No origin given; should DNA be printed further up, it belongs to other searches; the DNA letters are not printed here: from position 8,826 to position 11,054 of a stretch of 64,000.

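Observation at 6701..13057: GDP-heptose precursor operon next to a GT-C membrane enzyme with a fused carbohydrate-binding domain: candidate surface-protein glycosylation machinery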

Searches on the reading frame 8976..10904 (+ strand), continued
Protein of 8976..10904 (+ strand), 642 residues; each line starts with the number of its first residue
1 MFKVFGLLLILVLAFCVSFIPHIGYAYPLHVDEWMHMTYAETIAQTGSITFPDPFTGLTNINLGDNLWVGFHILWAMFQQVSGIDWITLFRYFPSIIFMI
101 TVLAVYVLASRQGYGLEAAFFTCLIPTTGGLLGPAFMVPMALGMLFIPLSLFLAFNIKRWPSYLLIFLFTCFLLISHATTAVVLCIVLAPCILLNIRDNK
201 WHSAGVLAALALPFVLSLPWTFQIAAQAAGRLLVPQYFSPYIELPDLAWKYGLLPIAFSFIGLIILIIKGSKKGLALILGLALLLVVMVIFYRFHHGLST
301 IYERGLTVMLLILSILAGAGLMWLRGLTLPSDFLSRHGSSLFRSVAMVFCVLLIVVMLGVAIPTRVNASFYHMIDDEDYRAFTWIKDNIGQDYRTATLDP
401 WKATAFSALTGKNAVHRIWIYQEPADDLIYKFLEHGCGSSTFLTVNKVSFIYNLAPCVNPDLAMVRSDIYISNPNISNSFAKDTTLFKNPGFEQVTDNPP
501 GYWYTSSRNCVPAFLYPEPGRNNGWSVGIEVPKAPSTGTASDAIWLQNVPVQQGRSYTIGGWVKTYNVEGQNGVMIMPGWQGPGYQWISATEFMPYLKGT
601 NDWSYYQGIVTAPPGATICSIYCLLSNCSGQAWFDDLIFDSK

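Call 74: search_protein_families(library=pfam, alignment_id=A6, max_evalue=0.00001)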
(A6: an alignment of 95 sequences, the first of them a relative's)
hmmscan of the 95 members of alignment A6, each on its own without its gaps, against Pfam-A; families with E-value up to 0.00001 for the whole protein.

A. member 1, L001:7601-7936:- (111 aa): 1 family
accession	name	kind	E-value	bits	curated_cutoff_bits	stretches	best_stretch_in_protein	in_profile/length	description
PF07760.16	DUF1616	-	4.9e-11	42.8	31.6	1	19-105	17-117/307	Protein of unknown function (DUF1616)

B. families by the number of members that match (of 95 scanned): 101 families (the first 25 are shown)
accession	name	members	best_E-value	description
PF07760.16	DUF1616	28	1.1e-78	Protein of unknown function (DUF1616)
PF00535.33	Glycos_transf_2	10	1.1e-27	Glycosyl transferase family 2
PF13641.12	Glyco_tranf_2_3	8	1.8e-09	Glycosyltransferase like family 2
PF08241.18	Methyltransf_11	6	1.2e-27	Methyltransferase domain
PF13649.12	Methyltransf_25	6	9.7e-26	Methyltransferase domain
PF02516.20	STT3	5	2.2e-26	Oligosaccharyl transferase STT3, N-terminal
PF13847.12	Methyltransf_31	5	1.2e-22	Methyltransferase domain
PF22627.1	AglB_core-like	5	1.4e-21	AglB core domain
PF08242.18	Methyltransf_12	5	6.6e-17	Methyltransferase domain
PF13489.12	Methyltransf_23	5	1.1e-16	Methyltransferase domain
PF00106.31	adh_short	3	5.4e-44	short chain dehydrogenase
PF00534.26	Glycos_transf_1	3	6.3e-38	Glycosyl transferases group 1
PF13561.12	adh_short_C2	3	1.7e-37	Enoyl-(Acyl carrier protein) reductase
PF13692.12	Glyco_trans_1_4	3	1.2e-34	Glycosyl transferases group 1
PF13560.12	HTH_31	3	2.3e-29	Helix-turn-helix domain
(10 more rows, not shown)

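Call 100: fold_search(model_id=the predicted structure, library=pdb)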
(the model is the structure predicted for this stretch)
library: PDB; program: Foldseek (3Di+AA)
matches with E <= 10: 1500; with E <= 0.001: 64
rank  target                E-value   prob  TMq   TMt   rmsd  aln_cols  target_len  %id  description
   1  8age_A                8.0e-10  1.00  0.48  0.47   9.3       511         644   13  Structure of yeast oligosaccharylransferase complex with acceptor peptide bound (released 2022-12-07)
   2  7oci_F                1.3e-09  1.00  0.49  0.49   8.9       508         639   15  Cryo-EM structure of yeast Ost6p containing oligosaccharyltransferase complex (released 2022-02-16)
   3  8pn9_A                3.3e-09  1.00  0.49  0.48   9.2       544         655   14  Structure of human oligosaccharyltransferase OST-A complex bound to NGI-1 (released 2024-05-08)
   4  9n9j_I                3.5e-09  1.00  0.47  0.43   9.9       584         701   12  Structure of a GRP94 folding intermediate engaged with a CCDC134- and FKBP11-bound secretory translocon (released 2025-11-19)
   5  6ezn_F                8.1e-09  1.00  0.51  0.50   9.3       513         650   12  Cryo-EM structure of the yeast oligosaccharyltransferase (OST) complex (released 2018-01-17)
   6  8b6l_I                8.1e-09  1.00  0.47  0.44   9.5       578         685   13  Subtomogram average of the human Sec61-TRAP-OSTA-translocon (released 2022-12-07)
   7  6s7o_A                9.2e-09  1.00  0.48  0.48   8.7       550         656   12  Cryo-EM structure of human oligosaccharyltransferase complex OST-A (released 2019-12-18)
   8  8agb_A                1.4e-08  1.00  0.50  0.50   9.9       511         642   14  Structure of yeast oligosaccharylransferase complex with lipid-linked oligosaccharide bound (released 2022-12-07)
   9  6s7t_A                1.8e-08  1.00  0.50  0.46   7.2       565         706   11  Cryo-EM structure of human oligosaccharyltransferase complex OST-B (released 2019-12-18)
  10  6c26_A                7.4e-08  1.00  0.48  0.48   8.7       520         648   15  The Cryo-EM structure of a eukaryotic oligosaccharyl transferase complex (released 2018-01-31)
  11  8agc_A                7.7e-08  1.00  0.50  0.46   7.1       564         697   12  Structure of yeast oligosaccharylransferase complex with lipid-linked oligosaccharide and non-acceptor peptide bound (released 2022-12-07)
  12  6ftg_5                3.5e-07  1.00  0.48  0.48  10.5       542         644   15  Subtomogram average of OST-containing ribosome-translocon complexes from canine rough microsomal membranes (released 2018-03-21)
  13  6w98_A                4.3e-07  1.00  0.47  0.26  13.1       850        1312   12  Single-Particle Cryo-EM Structure of Arabinofuranosyltransferase AftD from Mycobacteria (released 2020-05-13)
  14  6wby                  4.3e-07  1.00  0.46  0.27  13.6       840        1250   13  Single-Particle Cryo-EM Structure of Arabinofuranosyltransferase AftD from Mycobacteria, Mutant R1389S Class 2 (released 2020-05-13)
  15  8if8_C                4.5e-07  1.00  0.43  0.46   7.5       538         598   14  Arabinosyltransferase AftA (released 2023-05-31)
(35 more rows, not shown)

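Call 107: search_dna_similar(query=window:8976-10904:+, collection=plasmids, mode=protein, max_evalue=1, max_rows=20)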
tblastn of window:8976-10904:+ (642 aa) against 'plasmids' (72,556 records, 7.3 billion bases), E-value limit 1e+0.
Records with a match: 4; places in all: 7; records where one place covers at least 80% of the query: 0.
Best place of each record, by identity: <60% 4.
By first word of the organism name: Haloferax 3; Planococcus 1.
By predicted mobility (MOB-suite, as given by PLSDB): non-mobilizable 4.
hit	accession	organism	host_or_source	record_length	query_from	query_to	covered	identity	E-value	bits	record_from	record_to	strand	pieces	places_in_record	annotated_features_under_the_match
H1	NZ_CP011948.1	Haloferax gibbonsii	whole genome,saline saltern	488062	484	637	24%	30.1%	5e-6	58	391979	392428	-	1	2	PVC-type heme-binding CxxCH protein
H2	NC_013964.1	Haloferax volcanii DS2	-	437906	484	637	24%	28.2%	2e-5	56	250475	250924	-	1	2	PVC-type heme-binding CxxCH protein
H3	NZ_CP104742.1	Haloferax lucentense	-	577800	484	637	24%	28.2%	2e-5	56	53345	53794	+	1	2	PVC-type heme-binding CxxCH protein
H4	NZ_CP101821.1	Planococcus maritimus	cell culture,water sediments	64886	489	640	24%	25.9%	1e-2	47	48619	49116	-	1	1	DNRLRE domain-containing protein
